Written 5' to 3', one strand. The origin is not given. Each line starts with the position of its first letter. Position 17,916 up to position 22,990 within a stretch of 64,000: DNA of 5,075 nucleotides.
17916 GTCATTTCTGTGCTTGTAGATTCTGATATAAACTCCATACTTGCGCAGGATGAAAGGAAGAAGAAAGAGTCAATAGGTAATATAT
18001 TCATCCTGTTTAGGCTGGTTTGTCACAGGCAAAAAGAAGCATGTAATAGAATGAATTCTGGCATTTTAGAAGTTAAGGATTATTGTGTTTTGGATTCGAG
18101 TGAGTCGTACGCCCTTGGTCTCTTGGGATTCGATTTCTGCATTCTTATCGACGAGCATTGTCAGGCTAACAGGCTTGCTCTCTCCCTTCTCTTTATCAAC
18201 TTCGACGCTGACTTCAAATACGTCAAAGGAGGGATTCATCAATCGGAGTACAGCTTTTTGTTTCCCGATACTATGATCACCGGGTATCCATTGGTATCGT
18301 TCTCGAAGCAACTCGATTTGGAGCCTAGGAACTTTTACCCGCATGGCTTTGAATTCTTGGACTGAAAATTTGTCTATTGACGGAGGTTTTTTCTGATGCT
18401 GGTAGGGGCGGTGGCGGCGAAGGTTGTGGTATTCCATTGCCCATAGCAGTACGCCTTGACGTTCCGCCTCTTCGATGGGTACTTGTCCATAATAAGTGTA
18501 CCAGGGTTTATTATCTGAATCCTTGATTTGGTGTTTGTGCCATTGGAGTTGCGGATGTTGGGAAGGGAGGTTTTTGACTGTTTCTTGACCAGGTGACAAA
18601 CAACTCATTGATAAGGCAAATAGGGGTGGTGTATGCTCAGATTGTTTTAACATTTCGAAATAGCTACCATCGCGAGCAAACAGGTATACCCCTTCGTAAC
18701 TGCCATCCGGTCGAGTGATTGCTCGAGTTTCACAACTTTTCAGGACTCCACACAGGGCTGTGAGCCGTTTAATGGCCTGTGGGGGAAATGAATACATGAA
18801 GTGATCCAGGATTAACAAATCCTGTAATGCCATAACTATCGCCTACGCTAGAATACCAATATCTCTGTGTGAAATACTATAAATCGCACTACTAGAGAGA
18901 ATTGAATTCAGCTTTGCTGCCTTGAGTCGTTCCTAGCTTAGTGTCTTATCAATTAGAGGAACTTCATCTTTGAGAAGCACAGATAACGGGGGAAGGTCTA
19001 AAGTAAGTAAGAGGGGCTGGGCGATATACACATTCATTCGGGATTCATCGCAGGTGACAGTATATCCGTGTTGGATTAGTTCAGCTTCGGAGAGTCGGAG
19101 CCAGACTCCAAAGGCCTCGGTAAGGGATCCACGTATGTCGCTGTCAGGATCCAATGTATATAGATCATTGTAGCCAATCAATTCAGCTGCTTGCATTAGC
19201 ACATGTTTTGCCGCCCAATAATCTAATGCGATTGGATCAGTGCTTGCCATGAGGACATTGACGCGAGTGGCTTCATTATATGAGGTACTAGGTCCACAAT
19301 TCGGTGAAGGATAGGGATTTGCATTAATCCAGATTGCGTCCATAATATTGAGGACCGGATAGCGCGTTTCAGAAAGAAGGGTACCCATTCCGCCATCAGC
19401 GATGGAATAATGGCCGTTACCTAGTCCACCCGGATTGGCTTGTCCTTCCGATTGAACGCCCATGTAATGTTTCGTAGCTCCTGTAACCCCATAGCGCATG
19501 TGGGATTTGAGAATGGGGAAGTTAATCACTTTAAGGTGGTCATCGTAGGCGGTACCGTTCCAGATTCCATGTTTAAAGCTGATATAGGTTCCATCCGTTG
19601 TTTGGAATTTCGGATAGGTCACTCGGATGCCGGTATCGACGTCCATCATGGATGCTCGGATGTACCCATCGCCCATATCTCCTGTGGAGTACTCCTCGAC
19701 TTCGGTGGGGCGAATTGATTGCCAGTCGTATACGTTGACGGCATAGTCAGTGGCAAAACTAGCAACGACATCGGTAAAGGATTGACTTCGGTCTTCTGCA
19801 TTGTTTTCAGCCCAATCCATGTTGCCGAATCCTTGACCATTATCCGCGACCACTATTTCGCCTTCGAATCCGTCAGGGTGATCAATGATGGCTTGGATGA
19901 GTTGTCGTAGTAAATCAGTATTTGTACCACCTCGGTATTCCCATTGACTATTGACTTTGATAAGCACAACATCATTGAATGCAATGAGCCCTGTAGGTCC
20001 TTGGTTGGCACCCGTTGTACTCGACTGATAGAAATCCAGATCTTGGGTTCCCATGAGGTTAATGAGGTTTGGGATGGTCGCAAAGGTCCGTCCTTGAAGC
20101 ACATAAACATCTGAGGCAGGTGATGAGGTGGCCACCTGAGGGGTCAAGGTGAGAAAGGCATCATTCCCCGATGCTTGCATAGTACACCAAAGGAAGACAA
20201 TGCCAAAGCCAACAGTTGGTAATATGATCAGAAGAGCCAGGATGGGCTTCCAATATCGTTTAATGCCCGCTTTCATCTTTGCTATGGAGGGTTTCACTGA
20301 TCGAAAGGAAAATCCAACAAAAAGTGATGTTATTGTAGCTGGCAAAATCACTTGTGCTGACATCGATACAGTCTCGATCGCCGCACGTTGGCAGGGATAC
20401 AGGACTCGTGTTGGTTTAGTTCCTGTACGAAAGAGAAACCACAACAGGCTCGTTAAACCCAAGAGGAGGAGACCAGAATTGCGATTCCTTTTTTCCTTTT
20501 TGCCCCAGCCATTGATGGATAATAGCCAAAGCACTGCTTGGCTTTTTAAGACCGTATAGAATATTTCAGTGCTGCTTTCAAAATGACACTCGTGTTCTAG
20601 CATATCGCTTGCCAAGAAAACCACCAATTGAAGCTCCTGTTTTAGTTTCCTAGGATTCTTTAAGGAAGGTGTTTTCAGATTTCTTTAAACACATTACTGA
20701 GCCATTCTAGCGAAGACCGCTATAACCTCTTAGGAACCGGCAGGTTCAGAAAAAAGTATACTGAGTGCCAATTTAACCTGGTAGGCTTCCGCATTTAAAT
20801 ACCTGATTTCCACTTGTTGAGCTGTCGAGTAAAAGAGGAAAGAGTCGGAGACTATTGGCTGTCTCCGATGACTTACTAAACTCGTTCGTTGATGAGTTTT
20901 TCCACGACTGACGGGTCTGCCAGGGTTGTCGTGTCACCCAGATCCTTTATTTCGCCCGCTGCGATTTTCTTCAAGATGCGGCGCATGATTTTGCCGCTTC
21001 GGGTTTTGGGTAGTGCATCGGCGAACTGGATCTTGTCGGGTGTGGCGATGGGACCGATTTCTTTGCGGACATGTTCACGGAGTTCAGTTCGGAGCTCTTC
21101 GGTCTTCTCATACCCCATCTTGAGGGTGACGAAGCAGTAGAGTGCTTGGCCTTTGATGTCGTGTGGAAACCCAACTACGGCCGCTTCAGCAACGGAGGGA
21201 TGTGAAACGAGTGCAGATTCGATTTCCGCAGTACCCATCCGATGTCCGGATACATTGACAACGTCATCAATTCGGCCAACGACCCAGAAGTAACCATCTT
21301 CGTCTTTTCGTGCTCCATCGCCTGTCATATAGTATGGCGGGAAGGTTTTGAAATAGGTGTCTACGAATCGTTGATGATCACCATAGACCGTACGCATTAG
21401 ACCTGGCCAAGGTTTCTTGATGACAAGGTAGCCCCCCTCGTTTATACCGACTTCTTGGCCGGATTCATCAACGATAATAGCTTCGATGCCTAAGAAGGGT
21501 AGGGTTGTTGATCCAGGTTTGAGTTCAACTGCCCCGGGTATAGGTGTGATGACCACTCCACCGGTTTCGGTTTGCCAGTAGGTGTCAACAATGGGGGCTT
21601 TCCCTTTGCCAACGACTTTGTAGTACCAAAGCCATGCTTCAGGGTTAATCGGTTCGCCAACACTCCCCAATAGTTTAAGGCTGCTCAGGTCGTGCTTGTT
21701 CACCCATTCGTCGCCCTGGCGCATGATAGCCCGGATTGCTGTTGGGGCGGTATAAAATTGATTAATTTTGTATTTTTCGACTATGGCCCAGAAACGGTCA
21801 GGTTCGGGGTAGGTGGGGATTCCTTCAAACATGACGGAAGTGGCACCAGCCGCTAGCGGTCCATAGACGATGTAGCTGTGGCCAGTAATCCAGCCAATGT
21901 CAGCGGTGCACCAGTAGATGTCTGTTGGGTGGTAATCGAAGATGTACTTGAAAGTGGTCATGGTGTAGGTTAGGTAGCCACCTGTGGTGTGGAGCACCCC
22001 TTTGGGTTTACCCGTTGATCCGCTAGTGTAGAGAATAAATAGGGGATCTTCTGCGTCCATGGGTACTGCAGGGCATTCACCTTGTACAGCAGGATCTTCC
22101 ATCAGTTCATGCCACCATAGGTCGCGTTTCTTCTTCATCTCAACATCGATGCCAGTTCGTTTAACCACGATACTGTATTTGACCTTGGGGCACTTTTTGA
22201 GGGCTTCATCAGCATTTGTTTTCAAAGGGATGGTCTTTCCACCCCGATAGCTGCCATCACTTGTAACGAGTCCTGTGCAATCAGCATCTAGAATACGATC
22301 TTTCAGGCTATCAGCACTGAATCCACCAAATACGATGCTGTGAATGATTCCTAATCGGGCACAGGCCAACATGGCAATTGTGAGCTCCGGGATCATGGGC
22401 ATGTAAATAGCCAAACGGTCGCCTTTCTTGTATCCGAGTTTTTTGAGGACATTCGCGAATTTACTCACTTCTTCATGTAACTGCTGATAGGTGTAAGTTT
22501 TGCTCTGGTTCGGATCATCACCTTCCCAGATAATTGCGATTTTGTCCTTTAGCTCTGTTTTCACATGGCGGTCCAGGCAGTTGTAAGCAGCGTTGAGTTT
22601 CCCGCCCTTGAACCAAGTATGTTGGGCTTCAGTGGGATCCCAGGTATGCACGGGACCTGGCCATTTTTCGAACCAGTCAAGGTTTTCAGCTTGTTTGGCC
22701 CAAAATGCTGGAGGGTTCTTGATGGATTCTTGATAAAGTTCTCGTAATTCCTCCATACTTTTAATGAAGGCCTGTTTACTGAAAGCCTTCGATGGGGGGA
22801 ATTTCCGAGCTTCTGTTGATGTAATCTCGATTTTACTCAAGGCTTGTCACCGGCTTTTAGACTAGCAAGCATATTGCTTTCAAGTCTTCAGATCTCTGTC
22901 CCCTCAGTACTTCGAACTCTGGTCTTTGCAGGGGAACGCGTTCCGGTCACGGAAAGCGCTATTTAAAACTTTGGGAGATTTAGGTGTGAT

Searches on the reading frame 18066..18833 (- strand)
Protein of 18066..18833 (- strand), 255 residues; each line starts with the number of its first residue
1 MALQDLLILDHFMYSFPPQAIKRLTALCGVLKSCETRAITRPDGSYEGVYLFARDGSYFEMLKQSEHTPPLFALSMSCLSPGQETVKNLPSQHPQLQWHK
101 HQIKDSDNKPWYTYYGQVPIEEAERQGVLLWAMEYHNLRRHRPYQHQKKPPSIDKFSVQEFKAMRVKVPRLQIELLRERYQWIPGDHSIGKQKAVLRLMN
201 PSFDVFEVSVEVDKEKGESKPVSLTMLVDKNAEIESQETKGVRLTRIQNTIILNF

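Call 48: search_protein_families(library=pfam, proteins=[window:18066-18833:-], max_evalue=0.01)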
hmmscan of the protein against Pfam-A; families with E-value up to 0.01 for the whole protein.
window:18066-18833:- (255 aa): 1 family
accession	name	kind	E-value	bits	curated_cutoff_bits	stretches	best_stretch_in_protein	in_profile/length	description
PF19147.5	DUF5829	-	0.0061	16.7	33.8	1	31-137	25-137/265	Family of unknown function (DUF5829)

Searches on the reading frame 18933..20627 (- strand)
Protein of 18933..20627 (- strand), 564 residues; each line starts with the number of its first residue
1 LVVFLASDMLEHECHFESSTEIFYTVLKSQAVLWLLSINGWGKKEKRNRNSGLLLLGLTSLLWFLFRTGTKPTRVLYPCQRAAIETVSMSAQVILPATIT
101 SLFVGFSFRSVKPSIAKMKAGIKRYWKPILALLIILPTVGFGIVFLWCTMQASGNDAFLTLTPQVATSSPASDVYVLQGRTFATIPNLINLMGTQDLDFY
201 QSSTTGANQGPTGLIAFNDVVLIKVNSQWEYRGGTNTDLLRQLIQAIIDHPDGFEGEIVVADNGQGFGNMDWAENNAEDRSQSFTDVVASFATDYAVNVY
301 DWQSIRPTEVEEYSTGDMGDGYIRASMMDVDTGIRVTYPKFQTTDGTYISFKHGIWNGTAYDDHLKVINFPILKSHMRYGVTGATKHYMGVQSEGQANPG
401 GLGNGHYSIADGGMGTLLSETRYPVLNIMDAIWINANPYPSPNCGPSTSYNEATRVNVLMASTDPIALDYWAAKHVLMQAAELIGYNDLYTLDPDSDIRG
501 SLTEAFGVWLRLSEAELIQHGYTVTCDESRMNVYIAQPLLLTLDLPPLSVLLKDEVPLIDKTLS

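Call 36: search_protein_families(library=pfam, proteins=[window:18933-20627:-], max_evalue=0.001)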
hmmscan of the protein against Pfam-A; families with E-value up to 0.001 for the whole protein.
window:18933-20627:- (564 aa): 1 family
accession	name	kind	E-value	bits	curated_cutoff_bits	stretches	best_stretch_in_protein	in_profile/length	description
PF04015.17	DUF362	-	2.6e-17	64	24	1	366-473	101-199/200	Domain of unknown function (DUF362)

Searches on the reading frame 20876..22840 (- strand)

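Call 35: search_protein_families(library=pfam, proteins=[window:20876-22840:-], max_evalue=0.001)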
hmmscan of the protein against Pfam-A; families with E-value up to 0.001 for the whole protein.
window:20876-22840:- (654 aa): 3 families
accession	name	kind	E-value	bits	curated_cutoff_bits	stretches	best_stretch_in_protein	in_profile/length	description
PF00501.34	AMP-binding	-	2.7e-92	310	29.9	1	96-484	7-382/384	AMP-binding enzyme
PF13193.12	AMP-binding_C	-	1.9e-30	106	24.5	1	539-617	1-76/76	AMP-binding enzyme C-terminal domain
PF16177.11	ACAS_N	-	8.5e-18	64.4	27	1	33-88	2-55/55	Acetyl-coenzyme A synthetase N-terminus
